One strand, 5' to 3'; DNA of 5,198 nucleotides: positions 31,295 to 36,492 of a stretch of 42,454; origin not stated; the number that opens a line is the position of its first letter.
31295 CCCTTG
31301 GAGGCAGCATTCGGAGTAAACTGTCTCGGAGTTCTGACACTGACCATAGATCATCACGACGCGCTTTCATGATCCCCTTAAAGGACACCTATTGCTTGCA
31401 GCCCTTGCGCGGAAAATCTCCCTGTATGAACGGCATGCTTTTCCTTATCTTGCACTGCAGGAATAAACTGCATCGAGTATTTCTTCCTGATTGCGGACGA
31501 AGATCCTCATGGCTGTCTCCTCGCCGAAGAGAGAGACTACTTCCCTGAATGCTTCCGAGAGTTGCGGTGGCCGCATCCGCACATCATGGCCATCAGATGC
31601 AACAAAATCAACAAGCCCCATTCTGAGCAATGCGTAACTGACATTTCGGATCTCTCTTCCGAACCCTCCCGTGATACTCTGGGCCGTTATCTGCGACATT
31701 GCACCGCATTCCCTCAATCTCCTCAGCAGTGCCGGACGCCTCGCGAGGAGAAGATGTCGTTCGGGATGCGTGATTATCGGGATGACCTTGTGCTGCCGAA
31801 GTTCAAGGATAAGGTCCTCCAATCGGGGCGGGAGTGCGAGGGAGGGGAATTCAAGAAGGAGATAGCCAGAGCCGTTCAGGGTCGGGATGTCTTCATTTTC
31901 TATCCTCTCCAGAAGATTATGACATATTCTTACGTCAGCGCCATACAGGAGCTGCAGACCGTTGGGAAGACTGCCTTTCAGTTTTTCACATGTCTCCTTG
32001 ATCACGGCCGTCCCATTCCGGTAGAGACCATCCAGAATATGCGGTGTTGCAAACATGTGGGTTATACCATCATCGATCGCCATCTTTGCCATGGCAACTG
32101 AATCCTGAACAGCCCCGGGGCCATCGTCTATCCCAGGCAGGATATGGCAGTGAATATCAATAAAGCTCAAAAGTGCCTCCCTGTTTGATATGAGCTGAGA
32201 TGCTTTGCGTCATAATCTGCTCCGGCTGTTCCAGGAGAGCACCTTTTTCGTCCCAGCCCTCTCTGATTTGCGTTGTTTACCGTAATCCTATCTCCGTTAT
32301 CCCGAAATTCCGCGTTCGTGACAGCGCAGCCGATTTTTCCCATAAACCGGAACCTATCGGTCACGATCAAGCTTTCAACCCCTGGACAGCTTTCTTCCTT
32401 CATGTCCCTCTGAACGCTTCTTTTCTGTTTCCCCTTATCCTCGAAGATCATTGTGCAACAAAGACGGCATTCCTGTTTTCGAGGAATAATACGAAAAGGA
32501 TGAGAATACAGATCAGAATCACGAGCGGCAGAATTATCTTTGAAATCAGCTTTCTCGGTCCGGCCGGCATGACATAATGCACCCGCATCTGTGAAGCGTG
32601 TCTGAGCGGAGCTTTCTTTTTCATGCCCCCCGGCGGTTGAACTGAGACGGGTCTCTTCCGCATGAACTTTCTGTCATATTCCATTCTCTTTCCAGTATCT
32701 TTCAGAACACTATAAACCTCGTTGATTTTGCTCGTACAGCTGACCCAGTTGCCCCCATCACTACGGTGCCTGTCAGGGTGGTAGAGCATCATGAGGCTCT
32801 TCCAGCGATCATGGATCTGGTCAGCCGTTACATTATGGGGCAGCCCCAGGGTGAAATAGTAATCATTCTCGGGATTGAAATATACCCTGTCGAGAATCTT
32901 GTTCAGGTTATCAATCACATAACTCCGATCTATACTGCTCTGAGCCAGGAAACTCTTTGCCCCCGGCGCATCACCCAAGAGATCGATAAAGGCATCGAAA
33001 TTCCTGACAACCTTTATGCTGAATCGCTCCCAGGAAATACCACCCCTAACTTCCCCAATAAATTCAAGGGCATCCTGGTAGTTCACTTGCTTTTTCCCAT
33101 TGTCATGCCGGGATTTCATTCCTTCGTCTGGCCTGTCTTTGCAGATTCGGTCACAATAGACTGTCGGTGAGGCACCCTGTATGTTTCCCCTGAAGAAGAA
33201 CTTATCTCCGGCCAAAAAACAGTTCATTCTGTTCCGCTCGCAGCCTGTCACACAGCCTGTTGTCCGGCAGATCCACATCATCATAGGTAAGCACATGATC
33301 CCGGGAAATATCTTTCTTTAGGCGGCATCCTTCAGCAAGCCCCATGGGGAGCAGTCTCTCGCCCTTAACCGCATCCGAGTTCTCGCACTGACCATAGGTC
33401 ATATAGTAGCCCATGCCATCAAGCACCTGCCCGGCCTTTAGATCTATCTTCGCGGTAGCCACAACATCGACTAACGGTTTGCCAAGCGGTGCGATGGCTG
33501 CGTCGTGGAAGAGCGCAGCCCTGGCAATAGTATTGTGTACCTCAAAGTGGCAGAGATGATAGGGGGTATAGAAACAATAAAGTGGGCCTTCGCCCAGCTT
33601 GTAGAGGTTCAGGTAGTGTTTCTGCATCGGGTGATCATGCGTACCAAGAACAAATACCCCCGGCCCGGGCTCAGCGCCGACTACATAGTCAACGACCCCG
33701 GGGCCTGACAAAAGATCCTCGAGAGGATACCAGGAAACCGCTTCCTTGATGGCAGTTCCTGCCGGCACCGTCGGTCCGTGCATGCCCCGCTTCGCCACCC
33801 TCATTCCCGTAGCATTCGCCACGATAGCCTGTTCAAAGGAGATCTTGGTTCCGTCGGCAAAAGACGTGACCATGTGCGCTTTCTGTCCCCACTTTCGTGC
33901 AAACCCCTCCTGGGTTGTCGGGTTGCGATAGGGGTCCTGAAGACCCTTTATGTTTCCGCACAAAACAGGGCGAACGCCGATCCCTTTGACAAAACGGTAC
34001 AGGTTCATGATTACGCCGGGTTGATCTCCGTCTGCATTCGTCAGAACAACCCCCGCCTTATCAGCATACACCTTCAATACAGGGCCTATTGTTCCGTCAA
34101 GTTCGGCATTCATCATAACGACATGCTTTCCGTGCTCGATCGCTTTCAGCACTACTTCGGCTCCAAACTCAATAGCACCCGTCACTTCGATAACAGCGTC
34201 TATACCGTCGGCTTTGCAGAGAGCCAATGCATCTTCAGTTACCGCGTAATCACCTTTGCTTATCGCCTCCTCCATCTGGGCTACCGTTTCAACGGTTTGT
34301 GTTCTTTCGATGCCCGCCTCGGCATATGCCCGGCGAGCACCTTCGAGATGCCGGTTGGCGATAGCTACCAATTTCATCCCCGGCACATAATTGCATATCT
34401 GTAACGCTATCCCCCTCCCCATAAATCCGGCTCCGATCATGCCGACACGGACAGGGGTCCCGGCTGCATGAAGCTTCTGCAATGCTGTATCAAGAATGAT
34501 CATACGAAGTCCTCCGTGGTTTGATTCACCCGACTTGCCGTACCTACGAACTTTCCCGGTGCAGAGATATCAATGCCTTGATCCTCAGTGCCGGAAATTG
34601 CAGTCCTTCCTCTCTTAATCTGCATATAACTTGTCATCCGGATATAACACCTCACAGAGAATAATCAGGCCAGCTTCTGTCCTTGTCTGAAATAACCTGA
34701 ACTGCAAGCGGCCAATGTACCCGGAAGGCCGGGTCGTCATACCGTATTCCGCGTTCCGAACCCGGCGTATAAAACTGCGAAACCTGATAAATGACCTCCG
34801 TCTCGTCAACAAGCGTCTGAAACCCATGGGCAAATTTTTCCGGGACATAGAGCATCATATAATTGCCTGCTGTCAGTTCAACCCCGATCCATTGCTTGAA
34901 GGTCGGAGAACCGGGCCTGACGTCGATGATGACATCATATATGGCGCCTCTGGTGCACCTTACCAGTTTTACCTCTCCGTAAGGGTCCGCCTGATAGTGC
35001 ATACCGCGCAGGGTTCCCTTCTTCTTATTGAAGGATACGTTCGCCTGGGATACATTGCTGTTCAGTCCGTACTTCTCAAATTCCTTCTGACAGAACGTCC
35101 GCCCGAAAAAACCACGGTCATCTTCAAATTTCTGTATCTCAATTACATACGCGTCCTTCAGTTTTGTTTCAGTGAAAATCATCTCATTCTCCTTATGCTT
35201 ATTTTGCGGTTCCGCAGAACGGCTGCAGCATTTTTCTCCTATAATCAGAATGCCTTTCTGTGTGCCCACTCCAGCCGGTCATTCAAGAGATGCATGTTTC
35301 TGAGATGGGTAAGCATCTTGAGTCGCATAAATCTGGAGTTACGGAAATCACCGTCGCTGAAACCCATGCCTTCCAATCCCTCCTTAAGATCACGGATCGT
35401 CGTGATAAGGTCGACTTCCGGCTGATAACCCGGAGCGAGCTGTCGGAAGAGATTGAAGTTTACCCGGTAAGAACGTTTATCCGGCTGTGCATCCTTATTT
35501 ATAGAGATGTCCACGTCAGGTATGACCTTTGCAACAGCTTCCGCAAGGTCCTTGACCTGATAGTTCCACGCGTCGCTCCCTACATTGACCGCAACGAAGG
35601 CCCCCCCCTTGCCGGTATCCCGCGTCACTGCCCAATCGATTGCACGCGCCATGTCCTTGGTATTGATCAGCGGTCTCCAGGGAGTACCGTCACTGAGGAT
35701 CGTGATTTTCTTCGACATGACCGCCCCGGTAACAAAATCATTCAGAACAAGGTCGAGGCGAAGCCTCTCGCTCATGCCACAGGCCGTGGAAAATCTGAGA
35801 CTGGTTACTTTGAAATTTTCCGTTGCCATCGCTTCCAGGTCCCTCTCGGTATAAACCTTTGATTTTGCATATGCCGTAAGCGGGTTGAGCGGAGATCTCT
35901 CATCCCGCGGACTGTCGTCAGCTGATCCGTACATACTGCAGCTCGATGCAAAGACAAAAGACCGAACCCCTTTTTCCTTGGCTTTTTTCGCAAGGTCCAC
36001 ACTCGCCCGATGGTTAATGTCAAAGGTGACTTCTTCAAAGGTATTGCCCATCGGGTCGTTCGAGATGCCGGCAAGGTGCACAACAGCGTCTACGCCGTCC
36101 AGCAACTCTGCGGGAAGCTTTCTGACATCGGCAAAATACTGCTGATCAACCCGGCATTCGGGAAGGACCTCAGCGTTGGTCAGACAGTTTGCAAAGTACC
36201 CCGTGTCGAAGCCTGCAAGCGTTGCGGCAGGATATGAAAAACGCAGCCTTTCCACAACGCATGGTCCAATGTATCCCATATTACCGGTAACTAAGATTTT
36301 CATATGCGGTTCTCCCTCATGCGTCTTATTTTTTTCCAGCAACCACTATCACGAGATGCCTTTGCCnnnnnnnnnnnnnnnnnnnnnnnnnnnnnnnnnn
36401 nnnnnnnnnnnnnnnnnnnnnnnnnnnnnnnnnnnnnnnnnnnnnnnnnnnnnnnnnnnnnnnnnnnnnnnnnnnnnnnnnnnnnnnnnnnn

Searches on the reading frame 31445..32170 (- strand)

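Call 6: search_protein_families(library=pfam, proteins=[window:31445-32170:-], max_evalue=0.001)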
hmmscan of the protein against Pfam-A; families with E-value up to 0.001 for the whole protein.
window:31445-32170:- (241 aa): 1 family
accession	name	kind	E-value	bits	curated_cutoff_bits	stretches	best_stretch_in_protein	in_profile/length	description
PF19567.5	CpsB_CapC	-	1e-52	179.3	27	1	3-232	1-233/234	Capsular polysaccharide synthesis, CpsB/CapC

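Call 39: search_protein_families(library=ncbifam, proteins=[window:31445-32170:-], max_evalue=0.00001)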
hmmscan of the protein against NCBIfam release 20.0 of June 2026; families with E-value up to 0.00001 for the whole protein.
window:31445-32170:- (241 aa): 1 family
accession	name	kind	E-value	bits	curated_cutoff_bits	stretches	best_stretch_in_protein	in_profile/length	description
NF041488.1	caps_synth_Cps4B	equivalog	1.7e-35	122.7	400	1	4-233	2-239/243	capsular polysaccharide biosynthesis protein Cps4B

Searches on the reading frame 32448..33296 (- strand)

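Call 6: search_protein_families(library=pfam, proteins=[window:32448-33296:-], max_evalue=0.001)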
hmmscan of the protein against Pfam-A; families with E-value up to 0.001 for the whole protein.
window:32448-33296:- (282 aa): 1 family
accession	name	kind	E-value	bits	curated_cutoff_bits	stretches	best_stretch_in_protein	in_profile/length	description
PF00226.36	DnaJ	-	4.5e-13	49.5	27.8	1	145-208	1-63/63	DnaJ domain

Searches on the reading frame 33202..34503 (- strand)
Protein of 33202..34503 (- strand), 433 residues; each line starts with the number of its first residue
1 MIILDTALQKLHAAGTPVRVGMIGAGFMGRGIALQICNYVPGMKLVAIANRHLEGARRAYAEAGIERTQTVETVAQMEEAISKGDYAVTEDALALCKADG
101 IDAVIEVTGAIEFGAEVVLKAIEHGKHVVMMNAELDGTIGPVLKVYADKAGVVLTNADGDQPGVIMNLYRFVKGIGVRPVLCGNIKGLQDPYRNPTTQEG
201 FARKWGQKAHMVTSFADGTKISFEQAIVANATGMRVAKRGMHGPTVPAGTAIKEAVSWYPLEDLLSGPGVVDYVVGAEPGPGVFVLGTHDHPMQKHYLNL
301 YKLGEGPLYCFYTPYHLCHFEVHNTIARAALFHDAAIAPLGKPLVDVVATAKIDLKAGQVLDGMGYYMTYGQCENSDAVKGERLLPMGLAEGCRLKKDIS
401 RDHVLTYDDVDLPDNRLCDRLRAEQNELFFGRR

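Call 6: search_protein_families(library=pfam, proteins=[window:33202-34503:-], max_evalue=0.001)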
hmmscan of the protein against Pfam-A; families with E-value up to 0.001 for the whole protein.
window:33202-34503:- (433 aa): 6 families
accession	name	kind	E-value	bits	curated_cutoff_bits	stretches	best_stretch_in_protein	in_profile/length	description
PF21135.2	DRL_cat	-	2.9e-56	190.5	27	1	159-322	1-164/164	Oxidoreductase DRL, catalytic domain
PF01408.29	GFO_IDH_MocA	-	2e-08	35.4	24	1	18-130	1-91/120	Oxidoreductase family, NAD-binding Rossmann fold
PF03447.22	NAD_binding_3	-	2.5e-07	31.9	24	1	24-134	1-91/116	Homoserine dehydrogenase, NAD binding domain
PF02737.24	3HCDH_N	-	0.00013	22.4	22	1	20-106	2-88/180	3-hydroxyacyl-CoA dehydrogenase, NAD binding domain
PF01488.26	Shikimate_DH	-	0.00051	20.6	24.3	0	18-88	13-80/138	Shikimate / quinate 5-dehydrogenase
PF03435.24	Sacchrp_dh_NADP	-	0.00099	19.9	25.1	0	20-129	1-96/129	Saccharopine dehydrogenase NADP binding domain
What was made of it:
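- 33202..34503 (-): DRL-like (DXR-II-like) NAD(P) oxidoreductase; the strongest non-transport co-occurring partner of the GMC. DRL_cat 2.9e-56 (call 6).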

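Call 39: search_protein_families(library=ncbifam, proteins=[window:33202-34503:-], max_evalue=0.00001)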
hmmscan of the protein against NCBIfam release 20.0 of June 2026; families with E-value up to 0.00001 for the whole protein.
window:33202-34503:- (433 aa): 2 families
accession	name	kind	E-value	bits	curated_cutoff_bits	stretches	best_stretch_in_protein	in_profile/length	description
NF004976.0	PRK06349.1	subfamily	1.6e-09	37.4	205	1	17-154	4-127/430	homoserine dehydrogenase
TIGR04380.1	myo_inos_iolG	equivalog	9.8e-06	24.7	355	0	18-78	2-63/330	inositol 2-dehydrogenase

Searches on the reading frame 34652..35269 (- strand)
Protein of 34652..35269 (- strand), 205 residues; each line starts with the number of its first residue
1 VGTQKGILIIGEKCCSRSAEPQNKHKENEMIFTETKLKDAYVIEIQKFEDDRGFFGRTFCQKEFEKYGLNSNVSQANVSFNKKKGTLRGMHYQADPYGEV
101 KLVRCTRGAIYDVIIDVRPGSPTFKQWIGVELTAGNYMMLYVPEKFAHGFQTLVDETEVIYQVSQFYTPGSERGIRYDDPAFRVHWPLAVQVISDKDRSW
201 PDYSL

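Call 6: search_protein_families(library=pfam, proteins=[window:34652-35269:-], max_evalue=0.001)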
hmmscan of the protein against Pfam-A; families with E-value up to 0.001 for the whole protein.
window:34652-35269:- (205 aa): 1 family
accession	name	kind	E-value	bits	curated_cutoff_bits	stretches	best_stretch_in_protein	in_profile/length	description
PF00908.23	dTDP_sugar_isom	-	3.6e-66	222.5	27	1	34-202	1-165/168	dTDP-4-dehydrorhamnose 3,5-epimerase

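Call 39: search_protein_families(library=ncbifam, proteins=[window:34652-35269:-], max_evalue=0.00001)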
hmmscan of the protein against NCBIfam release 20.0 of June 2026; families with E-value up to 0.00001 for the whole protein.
window:34652-35269:- (205 aa): 1 family
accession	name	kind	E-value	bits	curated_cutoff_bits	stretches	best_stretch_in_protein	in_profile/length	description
TIGR01221.1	rmlC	equivalog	6e-54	182.5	155.75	1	33-201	3-170/176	dTDP-4-dehydrorhamnose 3,5-epimerase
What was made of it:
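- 34652..35269 (-): RmlC-type 3,5-epimerase. TIGR01221 rmlC 6e-54, above cut-off (call 39).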

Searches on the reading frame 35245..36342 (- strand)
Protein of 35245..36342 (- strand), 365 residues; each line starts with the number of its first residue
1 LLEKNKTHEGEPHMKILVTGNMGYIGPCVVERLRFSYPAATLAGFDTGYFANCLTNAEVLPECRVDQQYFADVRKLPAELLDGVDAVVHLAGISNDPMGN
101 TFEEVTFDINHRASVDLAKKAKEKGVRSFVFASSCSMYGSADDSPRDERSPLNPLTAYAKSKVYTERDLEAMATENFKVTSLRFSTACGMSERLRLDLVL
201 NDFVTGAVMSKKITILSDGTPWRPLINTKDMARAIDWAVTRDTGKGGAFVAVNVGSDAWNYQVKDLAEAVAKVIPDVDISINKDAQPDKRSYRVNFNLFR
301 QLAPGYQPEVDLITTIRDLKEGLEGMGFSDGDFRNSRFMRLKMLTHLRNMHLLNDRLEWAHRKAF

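Call 6: search_protein_families(library=pfam, proteins=[window:35245-36342:-], max_evalue=0.001)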
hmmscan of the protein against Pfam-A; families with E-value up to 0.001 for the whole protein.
window:35245-36342:- (365 aa): 5 families
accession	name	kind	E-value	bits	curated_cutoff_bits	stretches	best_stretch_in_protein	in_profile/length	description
PF01370.27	Epimerase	-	3.8e-40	138.2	20.9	1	16-253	1-238/240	NAD dependent epimerase/dehydratase family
PF16363.11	GDP_Man_Dehyd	-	1.7e-14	54.5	27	1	17-268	1-260/332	GDP-mannose 4,6 dehydratase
PF01073.25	3Beta_HSD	-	1.7e-08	34.3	22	1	17-186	1-173/280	3-beta hydroxysteroid dehydrogenase/isomerase family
PF04321.23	RmlD_sub_bind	-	8.5e-08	32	27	1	14-185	1-149/287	RmlD substrate binding domain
PF13460.12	NAD_binding_10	-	0.00013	22.3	27.2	1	78-183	55-142/184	NAD(P)H-binding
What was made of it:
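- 35245..36342 (-): SDR epimerase/dehydratase. Pfam Epimerase 3.8e-40 (call 6).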

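Call 39: search_protein_families(library=ncbifam, proteins=[window:35245-36342:-], max_evalue=0.00001)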
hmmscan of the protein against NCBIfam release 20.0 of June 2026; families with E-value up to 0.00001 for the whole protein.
window:35245-36342:- (365 aa): 13 families
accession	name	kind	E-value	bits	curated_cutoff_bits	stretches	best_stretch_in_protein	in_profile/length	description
TIGR01179.1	galE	equivalog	2.3e-22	79.3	262.3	1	15-274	1-275/332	UDP-glucose 4-epimerase GalE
TIGR04180.1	EDH_00030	hypoth_equivalog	3.6e-14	52.5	475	1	16-286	1-267/297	NAD-dependent 4,6-dehydratase LegB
TIGR02197.1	heptose_epim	equivalog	1e-13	51.1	274.6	1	16-275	1-261/316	ADP-glyceromanno-heptose 6-epimerase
TIGR01181.1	dTDP_gluc_dehyt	equivalog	1.9e-09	37.1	365.1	1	15-300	1-289/321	dTDP-glucose 4,6-dehydratase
NF011728.1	PRK15181.1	equivalog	2.4e-09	36.7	760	1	15-192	17-200/348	Vi polysaccharide biosynthesis UDP-N-acetylglucosaminuronic acid C-4 epimerase TviC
TIGR03466.1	HpnA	hypoth_equivalog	4.6e-09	35.6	367.65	1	14-189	1-172/327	hopanoid-associated sugar epimerase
NF007956.0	PRK10675.1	subfamily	1.7e-08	34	394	1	14-189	1-182/338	UDP-glucose 4-epimerase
NF043036.1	ErythonDh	equivalog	2.1e-08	33.8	325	1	14-166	1-157/321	D-erythronate dehydrogenase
TIGR01214.1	rmlD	equivalog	2.7e-08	33.2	224.05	1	15-267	1-223/285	dTDP-4-dehydrorhamnose reductase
TIGR01777.1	yfcH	hypoth_equivalog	4.5e-06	26.4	207.35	0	65-247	39-219/292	TIGR01777 family oxidoreductase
NF047922.1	GDPFucSynFcl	equivalog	6.7e-06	25.8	500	0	210-317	194-295/308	GDP-L-fucose synthase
NF041293.1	G6PDh_Azf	equivalog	6.9e-06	25.7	400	0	15-142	4-123/252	NAD-dependent glucose-6-phosphate dehydrogenase Azf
NF042423.1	oxyalk_red_Shew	equivalog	7.6e-06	25.2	580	0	14-184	9-171/331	2-alkyl-3-oxoalkanoate reductase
